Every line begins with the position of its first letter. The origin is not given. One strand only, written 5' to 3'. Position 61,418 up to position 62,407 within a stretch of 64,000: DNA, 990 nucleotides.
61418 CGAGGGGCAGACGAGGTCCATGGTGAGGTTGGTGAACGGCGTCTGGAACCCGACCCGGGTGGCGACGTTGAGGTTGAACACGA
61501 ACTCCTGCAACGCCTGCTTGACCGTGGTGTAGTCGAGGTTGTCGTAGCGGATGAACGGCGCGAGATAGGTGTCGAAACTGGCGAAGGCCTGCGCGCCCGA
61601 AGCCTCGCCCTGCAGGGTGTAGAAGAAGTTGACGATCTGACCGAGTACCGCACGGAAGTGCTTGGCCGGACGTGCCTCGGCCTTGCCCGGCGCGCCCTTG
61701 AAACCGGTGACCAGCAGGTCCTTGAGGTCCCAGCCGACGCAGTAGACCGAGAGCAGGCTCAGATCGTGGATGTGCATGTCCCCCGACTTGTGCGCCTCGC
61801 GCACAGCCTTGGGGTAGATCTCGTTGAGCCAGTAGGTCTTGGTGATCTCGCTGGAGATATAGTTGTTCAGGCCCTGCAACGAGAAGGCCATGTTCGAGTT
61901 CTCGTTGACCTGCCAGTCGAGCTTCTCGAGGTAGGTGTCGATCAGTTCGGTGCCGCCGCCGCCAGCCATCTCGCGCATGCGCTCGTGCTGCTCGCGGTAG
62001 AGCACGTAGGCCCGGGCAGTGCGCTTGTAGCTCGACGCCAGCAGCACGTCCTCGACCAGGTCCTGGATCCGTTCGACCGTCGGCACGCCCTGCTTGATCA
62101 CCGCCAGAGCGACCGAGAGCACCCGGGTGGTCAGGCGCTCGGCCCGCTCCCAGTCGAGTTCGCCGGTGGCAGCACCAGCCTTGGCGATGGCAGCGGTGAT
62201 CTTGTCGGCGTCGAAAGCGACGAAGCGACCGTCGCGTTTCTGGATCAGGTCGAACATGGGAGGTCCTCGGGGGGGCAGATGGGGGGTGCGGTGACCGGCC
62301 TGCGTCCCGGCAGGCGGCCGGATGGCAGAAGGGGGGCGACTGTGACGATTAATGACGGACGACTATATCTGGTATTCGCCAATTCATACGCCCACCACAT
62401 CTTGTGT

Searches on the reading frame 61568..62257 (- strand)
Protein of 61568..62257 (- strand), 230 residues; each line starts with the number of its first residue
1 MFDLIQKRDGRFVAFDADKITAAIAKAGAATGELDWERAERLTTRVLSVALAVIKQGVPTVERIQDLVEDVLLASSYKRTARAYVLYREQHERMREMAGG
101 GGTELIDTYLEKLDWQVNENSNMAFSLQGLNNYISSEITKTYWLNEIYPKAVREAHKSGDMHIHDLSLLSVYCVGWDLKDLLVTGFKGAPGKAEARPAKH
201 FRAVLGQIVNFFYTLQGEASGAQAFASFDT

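Call 24: find_related_loci(query=window:61568-62257:-, collection=metagenome_contigs, flank=3000)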
Query window:61568-62257:- (230 aa) in metagenome_contigs; peptide patterns used: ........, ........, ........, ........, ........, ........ (x = any residue, [..] = any of these).
600 stretches matched a pattern (row limit reached: there are more); 576 encode a relative of the query (tblastn E <= 1e-3); the best 80 are kept; 80 distinct loci.
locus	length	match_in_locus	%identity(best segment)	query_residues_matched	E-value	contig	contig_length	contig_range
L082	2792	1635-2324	69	1-230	9e-118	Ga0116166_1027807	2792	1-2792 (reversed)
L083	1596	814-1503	68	1-230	2e-121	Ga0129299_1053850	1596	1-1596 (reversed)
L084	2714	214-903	68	1-230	2e-115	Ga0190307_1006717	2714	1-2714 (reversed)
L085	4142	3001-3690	69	1-230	9e-111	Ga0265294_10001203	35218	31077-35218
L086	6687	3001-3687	69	1-230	1e-110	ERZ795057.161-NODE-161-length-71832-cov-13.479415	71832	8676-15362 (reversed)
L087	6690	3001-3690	69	1-230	9e-111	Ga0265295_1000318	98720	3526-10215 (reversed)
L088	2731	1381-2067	69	2-230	4e-114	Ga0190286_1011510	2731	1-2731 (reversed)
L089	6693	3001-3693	68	1-230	3e-110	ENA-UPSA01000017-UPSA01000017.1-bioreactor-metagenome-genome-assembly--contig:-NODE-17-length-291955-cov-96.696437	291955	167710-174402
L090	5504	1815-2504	67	1-230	1e-109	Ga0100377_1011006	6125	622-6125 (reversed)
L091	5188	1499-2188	67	1-230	2e-109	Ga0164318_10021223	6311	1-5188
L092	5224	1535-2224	67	1-230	2e-109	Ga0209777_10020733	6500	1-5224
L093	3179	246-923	69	5-230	4e-112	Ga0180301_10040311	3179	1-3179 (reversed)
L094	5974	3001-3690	68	1-230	2e-109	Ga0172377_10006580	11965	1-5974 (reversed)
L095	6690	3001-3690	68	1-230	3e-109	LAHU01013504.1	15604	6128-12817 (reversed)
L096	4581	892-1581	68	1-230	8e-109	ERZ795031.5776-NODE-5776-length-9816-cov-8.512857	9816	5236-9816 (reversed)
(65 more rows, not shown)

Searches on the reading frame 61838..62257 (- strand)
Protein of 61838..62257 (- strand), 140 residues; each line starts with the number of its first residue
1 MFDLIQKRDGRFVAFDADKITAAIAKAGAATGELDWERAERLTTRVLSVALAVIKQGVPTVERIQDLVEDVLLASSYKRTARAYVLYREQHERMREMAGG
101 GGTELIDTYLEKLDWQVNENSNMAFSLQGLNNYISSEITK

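Call 37: find_homologous_proteins(query=window:61838-62257:-, max_evalue=1e-20)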
Query window:61838-62257:- (140 aa): 233 proteins with E <= 1e-20 among 312 candidates; the best 120 are listed.
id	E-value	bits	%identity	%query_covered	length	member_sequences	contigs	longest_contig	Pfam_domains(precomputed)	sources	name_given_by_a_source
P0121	3.7e-52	193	66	100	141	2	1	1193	PF03477.22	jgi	-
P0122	2.0e-51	191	67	99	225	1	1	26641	PF03477.22,PF13597.12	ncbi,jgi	jgi:anaerobic ribonucleoside-triphosphate reductase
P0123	5.1e-51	190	64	100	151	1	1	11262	PF03477.22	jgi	-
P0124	2.7e-50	187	65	100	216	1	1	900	PF03477.22,PF13597.12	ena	-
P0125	2.9e-50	187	62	100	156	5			PF03477.22,PF13597.12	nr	nr:ATP cone domain-containing protein [Coprothermobacter proteolyticus]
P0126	3.7e-50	187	63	100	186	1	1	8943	PF03477.22,PF13597.12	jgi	-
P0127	9.2e-50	185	63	100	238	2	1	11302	PF03477.22,PF13597.12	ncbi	ncbi:MAG: anaerobic ribonucleoside-triphosphate reductase, partial [Thermodesulfovibrionales bacteri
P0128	1.8e-49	185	66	100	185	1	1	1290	PF03477.22,PF13597.12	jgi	-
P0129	3.6e-49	184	64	100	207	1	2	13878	PF03477.22,PF13597.12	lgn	-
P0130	1.5e-48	182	62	99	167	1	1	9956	PF03477.22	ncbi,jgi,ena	-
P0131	2.2e-48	181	62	100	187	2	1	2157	PF03477.22,PF13597.12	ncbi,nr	ncbi:MAG TPA: anaerobic ribonucleoside-triphosphate reductase, partial [Desulfomonilia bacterium]|nr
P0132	3.3e-48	180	62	100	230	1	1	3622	PF03477.22,PF13597.12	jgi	-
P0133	4.0e-48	180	63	100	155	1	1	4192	PF03477.22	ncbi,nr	ncbi:MAG TPA: ATP cone domain-containing protein, partial [Thermodesulfobacteriota bacterium]|nr:ATP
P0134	5.2e-48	180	62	100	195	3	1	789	PF03477.22,PF13597.12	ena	-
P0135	1.5e-47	178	61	100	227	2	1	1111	PF03477.22,PF13597.12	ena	-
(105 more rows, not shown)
